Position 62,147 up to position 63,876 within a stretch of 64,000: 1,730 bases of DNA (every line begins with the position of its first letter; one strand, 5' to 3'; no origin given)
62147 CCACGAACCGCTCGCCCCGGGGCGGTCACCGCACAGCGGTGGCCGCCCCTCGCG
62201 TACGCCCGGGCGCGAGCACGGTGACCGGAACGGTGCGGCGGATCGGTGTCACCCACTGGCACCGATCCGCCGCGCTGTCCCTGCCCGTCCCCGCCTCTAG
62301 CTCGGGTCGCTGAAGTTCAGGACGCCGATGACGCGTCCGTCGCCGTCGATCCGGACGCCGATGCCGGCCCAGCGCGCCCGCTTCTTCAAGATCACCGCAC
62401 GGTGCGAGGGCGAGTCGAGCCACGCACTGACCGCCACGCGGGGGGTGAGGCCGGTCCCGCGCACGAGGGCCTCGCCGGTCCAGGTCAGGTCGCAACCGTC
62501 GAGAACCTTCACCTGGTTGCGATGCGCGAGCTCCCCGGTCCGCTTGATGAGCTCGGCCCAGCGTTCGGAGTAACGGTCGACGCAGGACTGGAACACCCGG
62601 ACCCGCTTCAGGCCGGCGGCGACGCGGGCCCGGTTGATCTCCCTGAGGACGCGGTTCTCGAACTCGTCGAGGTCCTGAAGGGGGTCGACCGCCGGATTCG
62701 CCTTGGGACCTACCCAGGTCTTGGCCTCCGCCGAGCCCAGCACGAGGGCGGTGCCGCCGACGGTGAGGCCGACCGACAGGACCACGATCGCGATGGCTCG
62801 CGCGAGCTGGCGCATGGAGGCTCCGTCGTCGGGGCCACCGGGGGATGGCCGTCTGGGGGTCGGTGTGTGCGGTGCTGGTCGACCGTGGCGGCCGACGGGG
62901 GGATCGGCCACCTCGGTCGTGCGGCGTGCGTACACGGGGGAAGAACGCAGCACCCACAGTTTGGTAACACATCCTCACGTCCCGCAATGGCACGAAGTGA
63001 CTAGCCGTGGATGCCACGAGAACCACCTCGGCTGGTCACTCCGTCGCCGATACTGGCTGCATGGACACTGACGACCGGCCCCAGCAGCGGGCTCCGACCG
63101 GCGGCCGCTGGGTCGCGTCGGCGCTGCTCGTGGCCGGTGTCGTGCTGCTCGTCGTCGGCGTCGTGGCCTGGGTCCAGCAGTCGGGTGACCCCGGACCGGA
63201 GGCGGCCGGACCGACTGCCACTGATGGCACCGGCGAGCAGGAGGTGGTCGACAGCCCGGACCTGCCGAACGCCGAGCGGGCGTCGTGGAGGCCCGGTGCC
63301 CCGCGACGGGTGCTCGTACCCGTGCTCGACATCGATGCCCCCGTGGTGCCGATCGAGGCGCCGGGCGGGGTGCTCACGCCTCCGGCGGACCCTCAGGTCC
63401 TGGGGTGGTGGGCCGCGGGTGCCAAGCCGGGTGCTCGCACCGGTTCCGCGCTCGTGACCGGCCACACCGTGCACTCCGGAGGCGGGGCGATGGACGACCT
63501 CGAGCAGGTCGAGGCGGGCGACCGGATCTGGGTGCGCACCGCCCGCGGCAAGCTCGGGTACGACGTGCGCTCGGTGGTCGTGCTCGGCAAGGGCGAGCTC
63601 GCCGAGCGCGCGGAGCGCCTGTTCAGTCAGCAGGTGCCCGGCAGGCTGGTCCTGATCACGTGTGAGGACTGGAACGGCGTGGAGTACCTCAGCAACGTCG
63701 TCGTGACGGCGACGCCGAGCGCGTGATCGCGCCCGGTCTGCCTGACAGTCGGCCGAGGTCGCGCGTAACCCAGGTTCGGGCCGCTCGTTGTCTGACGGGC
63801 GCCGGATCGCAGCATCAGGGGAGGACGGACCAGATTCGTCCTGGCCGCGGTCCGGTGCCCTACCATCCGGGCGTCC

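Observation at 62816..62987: Array of U-C5/6-G hairpin loops in a long leader, matching the sRNA loop 41 kb away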

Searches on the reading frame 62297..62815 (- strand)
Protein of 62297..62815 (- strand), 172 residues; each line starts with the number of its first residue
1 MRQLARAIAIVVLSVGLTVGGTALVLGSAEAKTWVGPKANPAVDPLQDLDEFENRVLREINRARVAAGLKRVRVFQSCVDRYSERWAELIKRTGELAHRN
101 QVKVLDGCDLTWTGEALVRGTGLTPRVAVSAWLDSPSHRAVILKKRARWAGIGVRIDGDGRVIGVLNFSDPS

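Call 10: search_protein_families(library=pfam, proteins=[window:62297-62815:-])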
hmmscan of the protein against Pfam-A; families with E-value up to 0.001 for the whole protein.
window:62297-62815:- (172 aa): 1 family
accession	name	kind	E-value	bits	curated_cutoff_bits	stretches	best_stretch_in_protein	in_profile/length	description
PF00188.32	CAP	-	1.1e-05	26.7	21.1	1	57-167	1-116/117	Cysteine-rich secretory protein family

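Call 23: find_related_loci(query=window:62297-62815:-, collection=genome_contigs, flank=2000)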
Query window:62297-62815:- (172 aa) in genome_contigs; peptide patterns used: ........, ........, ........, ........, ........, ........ (x = any residue, [..] = any of these).
382 stretches matched a pattern; 42 encode a relative of the query (tblastn E <= 1e-3); 42 distinct loci.
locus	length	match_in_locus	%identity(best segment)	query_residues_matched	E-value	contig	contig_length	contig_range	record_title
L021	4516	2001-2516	77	1-172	8e-90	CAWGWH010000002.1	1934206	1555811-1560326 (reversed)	MAG: uncultured Actinomycetota bacterium isolate MFD09206.bin.1.90 genome assembly, contig: contig_2360, whole genome sh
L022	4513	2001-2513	75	1-171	7e-89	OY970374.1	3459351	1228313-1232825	MAG: uncultured Actinomycetota bacterium isolate MFD04212.bin.1.21 genome assembly, chromosome: 1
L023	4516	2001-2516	76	1-172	4e-86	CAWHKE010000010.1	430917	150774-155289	MAG: uncultured Actinomycetota bacterium isolate MFD02840.bin.1.289 genome assembly, contig: contig_43183, whole genome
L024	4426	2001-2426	68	29-170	1e-66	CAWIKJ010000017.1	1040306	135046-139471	MAG: uncultured Actinomycetota bacterium isolate MFD05176.bin.2.239 genome assembly, contig: contig_46872, whole genome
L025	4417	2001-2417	71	32-170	2e-65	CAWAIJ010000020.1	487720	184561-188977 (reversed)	MAG: uncultured Actinomycetota bacterium isolate MFD02581.bin.1.122 genome assembly, contig: contig_590, whole genome sh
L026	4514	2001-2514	79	1-171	8e-72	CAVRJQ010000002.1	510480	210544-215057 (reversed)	MAG: uncultured Actinomycetota bacterium isolate MFD01275.bin.2.175 genome assembly, contig: contig_3112, whole genome s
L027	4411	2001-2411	57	33-170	5e-39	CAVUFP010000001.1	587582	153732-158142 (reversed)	MAG: uncultured Actinomycetota bacterium isolate MFD02581.bin.1.32 genome assembly, contig: contig_26186, whole genome s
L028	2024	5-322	30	64-161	1e-10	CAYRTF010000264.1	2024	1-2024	MAG TPA_asm: uncultured Actinomycetota bacterium isolate binchicken_co80_163 genome assembly, contig: NODE_29139_length_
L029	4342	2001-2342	37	52-153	3e-10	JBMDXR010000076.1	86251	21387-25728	MAG: Gaiellaceae bacterium isolate FBaSoil1_13 FBaSoil1_contig76, whole genome shotgun sequence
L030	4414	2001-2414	32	26-169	5e-10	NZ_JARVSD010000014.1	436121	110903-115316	Promicromonospora sp. MEB111 NODE_3_length_436121_cov_30.867032, whole genome shotgun sequence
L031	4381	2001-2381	33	26-158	2e-9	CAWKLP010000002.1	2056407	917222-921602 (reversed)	MAG: uncultured Actinomycetota bacterium isolate MFD06742.bin.1.336 genome assembly, contig: contig_4048, whole genome s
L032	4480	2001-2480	30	4-169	2e-9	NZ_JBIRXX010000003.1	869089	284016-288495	Promicromonospora sp. NPDC019610 NPDC019610_108_H4.ctg-0003, whole genome shotgun sequence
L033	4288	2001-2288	33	46-144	2e-9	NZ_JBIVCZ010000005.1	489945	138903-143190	Promicromonospora sp. NPDC090134 NPDC090134_163_F4.ctg-0005, whole genome shotgun sequence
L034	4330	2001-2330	32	46-158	3e-9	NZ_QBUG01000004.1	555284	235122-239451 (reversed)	Promicromonospora sp. AC04 Ga0189744_104, whole genome shotgun sequence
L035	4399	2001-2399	31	19-158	2e-9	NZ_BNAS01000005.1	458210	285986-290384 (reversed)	Promicromonospora soli strain CGMCC 4.7398 sequence05, whole genome shotgun sequence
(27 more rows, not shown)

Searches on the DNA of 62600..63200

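Call 6: search_rna_families(source=window, start=62600, end=63200, threshold=evalue, max_evalue=10, show_alignments=4)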
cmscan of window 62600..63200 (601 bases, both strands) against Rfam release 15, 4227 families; matches with E-value up to 10: 2.
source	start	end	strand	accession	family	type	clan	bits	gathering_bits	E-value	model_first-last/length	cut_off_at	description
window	62880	62919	+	RF03516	MIR5229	Gene; miRNA;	-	20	80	0.22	24-63/87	no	MIR5229 microRNA precursor family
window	62895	62952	-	RF01680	P5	Gene; sRNA;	-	14.3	60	8.3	1-71/71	no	Pseudomonas sRNA P5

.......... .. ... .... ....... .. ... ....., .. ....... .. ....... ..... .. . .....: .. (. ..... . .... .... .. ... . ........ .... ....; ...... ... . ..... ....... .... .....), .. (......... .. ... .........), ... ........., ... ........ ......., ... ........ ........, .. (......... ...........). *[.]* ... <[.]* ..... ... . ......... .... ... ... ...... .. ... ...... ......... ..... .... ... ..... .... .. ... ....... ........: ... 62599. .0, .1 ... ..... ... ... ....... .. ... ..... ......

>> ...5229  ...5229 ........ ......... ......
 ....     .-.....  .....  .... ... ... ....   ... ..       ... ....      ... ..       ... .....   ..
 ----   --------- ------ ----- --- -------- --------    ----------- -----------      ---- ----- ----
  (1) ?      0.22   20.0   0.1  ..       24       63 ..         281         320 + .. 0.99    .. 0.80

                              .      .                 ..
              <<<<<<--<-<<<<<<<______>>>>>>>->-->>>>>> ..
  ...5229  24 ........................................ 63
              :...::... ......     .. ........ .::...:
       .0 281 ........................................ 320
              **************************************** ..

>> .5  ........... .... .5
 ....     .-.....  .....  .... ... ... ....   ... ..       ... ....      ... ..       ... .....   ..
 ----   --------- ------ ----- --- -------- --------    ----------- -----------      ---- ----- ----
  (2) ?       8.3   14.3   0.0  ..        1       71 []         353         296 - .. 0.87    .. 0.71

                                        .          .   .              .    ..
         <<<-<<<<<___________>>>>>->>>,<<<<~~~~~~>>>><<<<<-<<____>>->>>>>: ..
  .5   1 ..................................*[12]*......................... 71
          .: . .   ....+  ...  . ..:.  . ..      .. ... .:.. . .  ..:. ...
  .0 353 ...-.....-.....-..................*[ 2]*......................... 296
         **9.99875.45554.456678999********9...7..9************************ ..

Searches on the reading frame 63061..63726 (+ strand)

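Call 10: search_protein_families(library=pfam, proteins=[window:63061-63726:+])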
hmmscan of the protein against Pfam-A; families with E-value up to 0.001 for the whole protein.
window:63061-63726:+ (221 aa): 1 family
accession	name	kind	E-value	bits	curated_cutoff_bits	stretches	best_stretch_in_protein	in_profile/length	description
PF04203.18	Sortase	-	2.4e-16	60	26.6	1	86-219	3-124/125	Sortase domain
